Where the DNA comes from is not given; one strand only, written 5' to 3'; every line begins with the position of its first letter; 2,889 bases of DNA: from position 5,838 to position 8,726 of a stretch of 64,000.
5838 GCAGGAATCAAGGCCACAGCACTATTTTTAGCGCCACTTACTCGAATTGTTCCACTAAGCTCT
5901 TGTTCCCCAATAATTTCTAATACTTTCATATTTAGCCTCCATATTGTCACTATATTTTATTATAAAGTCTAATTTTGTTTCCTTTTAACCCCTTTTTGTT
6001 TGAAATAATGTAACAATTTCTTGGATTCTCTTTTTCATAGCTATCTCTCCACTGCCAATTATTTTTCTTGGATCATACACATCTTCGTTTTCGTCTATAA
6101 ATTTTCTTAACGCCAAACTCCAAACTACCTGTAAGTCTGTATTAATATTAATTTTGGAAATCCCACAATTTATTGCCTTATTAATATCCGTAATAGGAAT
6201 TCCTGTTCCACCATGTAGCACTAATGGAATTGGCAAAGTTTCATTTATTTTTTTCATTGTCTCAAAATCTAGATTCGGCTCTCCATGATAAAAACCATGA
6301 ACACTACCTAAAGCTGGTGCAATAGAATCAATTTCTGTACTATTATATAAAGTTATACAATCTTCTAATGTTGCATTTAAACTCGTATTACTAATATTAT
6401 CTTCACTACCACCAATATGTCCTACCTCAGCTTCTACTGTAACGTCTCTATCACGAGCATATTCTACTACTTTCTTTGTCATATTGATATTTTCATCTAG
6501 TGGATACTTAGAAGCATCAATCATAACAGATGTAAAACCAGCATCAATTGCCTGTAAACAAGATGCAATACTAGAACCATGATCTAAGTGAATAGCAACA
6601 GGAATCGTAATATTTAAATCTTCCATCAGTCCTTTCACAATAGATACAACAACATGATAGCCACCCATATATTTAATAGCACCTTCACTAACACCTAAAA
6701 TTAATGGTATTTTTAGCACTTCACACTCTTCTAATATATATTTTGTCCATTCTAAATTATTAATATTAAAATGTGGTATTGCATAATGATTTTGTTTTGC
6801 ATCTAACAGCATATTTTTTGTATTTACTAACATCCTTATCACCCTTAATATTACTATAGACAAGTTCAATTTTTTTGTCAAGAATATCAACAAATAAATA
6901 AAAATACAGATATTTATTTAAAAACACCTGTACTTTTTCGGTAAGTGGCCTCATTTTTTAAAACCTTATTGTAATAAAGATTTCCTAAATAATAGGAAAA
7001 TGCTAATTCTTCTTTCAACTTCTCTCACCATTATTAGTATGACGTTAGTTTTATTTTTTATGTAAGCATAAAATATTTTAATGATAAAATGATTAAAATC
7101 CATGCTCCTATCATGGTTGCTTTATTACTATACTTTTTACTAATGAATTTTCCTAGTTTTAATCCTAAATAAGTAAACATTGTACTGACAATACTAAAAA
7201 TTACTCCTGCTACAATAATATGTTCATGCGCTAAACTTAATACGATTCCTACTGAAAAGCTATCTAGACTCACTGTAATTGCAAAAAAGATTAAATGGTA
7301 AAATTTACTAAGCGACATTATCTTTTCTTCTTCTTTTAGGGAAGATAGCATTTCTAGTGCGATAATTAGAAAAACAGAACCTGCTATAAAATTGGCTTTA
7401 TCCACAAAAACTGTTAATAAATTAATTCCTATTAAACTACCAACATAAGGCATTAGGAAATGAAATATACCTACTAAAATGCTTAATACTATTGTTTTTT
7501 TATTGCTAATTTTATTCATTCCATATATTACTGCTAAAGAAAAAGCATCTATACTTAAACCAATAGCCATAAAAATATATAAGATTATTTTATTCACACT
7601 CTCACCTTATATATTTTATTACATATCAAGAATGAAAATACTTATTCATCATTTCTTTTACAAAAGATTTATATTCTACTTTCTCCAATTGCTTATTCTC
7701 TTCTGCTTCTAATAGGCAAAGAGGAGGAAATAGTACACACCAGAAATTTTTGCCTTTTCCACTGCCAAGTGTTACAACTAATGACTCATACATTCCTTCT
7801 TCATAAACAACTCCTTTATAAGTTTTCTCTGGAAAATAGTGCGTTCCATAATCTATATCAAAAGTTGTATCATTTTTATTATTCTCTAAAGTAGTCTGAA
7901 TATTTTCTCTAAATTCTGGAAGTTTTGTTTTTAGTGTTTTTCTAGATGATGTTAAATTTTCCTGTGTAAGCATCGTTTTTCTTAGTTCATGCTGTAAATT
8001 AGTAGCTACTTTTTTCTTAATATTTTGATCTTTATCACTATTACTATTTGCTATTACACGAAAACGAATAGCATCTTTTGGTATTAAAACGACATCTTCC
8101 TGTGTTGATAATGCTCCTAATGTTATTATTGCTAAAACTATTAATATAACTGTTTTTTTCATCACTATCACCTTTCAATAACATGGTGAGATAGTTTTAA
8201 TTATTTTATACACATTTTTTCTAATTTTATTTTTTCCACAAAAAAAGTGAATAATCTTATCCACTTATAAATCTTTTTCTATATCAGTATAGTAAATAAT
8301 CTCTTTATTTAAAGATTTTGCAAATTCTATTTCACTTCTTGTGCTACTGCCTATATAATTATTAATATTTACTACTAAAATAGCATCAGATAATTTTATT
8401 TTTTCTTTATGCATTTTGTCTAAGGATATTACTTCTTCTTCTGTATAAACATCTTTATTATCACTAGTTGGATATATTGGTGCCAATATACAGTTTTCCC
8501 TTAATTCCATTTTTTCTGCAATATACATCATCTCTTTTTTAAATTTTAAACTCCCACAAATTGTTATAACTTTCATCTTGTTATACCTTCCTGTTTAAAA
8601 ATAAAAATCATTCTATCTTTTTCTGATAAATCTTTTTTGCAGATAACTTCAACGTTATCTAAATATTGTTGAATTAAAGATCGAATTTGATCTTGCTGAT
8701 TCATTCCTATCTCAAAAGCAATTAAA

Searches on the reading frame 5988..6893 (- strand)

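Call 29: search_protein_families(library=pfam, proteins=[window:5988-6893:-], max_evalue=0.00001)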
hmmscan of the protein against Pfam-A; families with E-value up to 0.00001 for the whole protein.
window:5988-6893:- (302 aa): 1 family
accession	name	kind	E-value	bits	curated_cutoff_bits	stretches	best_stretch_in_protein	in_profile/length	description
PF01116.26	F_bP_aldolase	-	3.9e-95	319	25.5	1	23-299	1-274/277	Fructose-bisphosphate aldolase class-II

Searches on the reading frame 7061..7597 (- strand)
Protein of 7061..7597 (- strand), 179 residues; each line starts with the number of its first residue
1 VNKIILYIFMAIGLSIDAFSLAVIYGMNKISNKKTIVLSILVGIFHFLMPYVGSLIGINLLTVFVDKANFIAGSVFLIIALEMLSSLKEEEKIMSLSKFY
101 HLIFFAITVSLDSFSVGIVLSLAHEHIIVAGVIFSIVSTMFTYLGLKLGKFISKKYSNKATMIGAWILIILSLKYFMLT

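Call 29: search_protein_families(library=pfam, proteins=[window:7061-7597:-], max_evalue=0.00001)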
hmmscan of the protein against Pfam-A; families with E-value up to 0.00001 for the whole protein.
window:7061-7597:- (179 aa): 1 family
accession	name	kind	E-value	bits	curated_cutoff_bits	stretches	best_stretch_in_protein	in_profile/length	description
PF02659.21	Mntp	-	4.8e-26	91.8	24.4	1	30-174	2-150/152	Putative manganese efflux pump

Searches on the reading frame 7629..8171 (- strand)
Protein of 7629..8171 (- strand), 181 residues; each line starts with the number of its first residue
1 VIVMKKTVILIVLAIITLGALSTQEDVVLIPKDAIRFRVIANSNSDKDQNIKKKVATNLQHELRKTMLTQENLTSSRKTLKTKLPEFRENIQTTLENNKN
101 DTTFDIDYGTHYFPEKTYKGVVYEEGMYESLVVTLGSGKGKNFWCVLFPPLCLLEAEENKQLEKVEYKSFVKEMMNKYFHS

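Call 29: search_protein_families(library=pfam, proteins=[window:7629-8171:-], max_evalue=0.00001)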
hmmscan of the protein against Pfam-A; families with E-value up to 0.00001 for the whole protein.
window:7629-8171:- (181 aa): 1 family
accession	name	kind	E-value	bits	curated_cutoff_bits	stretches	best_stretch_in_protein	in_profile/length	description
PF09551.15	Spore_II_R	-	5.1e-37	127.7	25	1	32-157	2-127/128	Stage II sporulation protein R (spore_II_R)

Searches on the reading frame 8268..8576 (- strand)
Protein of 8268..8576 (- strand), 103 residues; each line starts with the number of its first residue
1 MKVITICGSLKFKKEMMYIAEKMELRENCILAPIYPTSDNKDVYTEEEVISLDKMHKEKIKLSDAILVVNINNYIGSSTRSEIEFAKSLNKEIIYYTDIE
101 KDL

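Call 29: search_protein_families(library=pfam, proteins=[window:8268-8576:-], max_evalue=0.00001)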
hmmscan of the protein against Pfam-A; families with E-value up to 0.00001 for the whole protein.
window:8268-8576:- (103 aa): 0 families

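Call 50: search_protein_families(library=pfam, proteins=[window:8268-8576:-], max_evalue=0.01)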
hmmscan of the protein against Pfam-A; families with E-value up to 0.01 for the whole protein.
window:8268-8576:- (103 aa): 1 family
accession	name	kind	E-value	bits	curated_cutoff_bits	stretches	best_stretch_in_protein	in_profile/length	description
PF05014.21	Nuc_deoxyrib_tr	-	0.005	17.4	28.8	1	6-100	3-100/117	Nucleoside 2-deoxyribosyltransferase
